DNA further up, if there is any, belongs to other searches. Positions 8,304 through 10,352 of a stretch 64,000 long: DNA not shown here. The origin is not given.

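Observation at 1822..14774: Apparently undescribed catabolic operon: Liv-type ABC, PrpF/Mii isomerase, GntR, ThDP enzyme, ALDH, cupin, TcuA-like dehydrogenase, MFS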

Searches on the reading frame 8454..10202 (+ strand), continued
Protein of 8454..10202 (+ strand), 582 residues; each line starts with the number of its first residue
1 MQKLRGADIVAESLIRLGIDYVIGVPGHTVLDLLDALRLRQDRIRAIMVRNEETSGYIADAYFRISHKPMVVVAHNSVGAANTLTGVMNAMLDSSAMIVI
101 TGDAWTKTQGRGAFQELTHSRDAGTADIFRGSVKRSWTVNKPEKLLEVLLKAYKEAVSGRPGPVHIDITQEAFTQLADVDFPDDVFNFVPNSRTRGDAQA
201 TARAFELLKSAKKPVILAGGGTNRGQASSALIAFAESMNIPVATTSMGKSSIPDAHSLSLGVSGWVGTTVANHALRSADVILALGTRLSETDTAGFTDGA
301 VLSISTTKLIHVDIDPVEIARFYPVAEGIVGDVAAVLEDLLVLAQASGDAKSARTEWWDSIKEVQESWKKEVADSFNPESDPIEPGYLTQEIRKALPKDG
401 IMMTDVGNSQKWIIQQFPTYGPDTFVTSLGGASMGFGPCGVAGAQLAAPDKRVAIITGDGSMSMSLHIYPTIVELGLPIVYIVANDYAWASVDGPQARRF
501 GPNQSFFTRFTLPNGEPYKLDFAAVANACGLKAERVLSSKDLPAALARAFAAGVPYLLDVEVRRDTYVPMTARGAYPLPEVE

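Call 30: find_encoding_contigs(protein=P0159, flank=10000, max_places=1)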
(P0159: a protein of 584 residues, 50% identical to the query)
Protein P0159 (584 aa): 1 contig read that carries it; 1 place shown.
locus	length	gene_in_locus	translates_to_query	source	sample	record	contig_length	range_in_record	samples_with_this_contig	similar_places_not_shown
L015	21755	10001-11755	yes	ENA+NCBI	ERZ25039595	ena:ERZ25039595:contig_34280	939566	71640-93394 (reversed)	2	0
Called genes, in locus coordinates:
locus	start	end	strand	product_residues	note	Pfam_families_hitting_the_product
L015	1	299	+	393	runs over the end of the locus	PF05977:MFS_3, PF07690:MFS_1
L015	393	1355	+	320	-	PF13714:PEP_mutase, PF00463:ICL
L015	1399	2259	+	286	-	PF00296:Bac_luciferase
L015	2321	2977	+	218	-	-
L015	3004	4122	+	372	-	PF01070:FMN_dh, PF00478:IMPDH (weak)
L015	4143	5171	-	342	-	PF16955:OFeT_1 (weak)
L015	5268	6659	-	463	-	PF00171:Aldedh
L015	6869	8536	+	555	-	PF00496:SBP_bac_5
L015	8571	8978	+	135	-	-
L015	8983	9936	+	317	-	PF13714:PEP_mutase, PF00463:ICL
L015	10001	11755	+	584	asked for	PF02776:TPP_enzyme_N, PF00205:TPP_enzyme_M, PF02775:TPP_enzyme_C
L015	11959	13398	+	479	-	PF00890:FAD_binding_2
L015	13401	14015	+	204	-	PF06240:COXG (faint), PF10604:Polyketide_cyc2 (weak), PF03364:Polyketide_cyc (faint)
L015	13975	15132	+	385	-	PF04303:PrpF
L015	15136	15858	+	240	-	PF00106:adh_short, PF01370:Epimerase, PF08659:KR (weak), PF13561:adh_short_C2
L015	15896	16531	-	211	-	PF00392:GntR, PF07729:FCD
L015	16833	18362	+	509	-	PF00890:FAD_binding_2, PF01266:DAO, PF03486:HI0933_like (faint), PF12831:FAD_oxidored (weak)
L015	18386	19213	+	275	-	PF00106:adh_short, PF08659:KR, PF13561:adh_short_C2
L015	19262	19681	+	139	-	PF00903:Glyoxalase, PF13669:Glyoxalase_4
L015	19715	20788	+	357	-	PF03786:UxuA, PF01261:AP_endonuc_2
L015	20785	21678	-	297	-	PF02129:Peptidase_S15, PF01738:DLH (faint), PF12697:Abhydrolase_6, PF00561:Abhydrolase_1 (weak), PF12146:Hydrolase_4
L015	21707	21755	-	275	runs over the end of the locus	PF00005:ABC_tran, PF13401:AAA_22 (faint), PF13304:AAA_21 (faint)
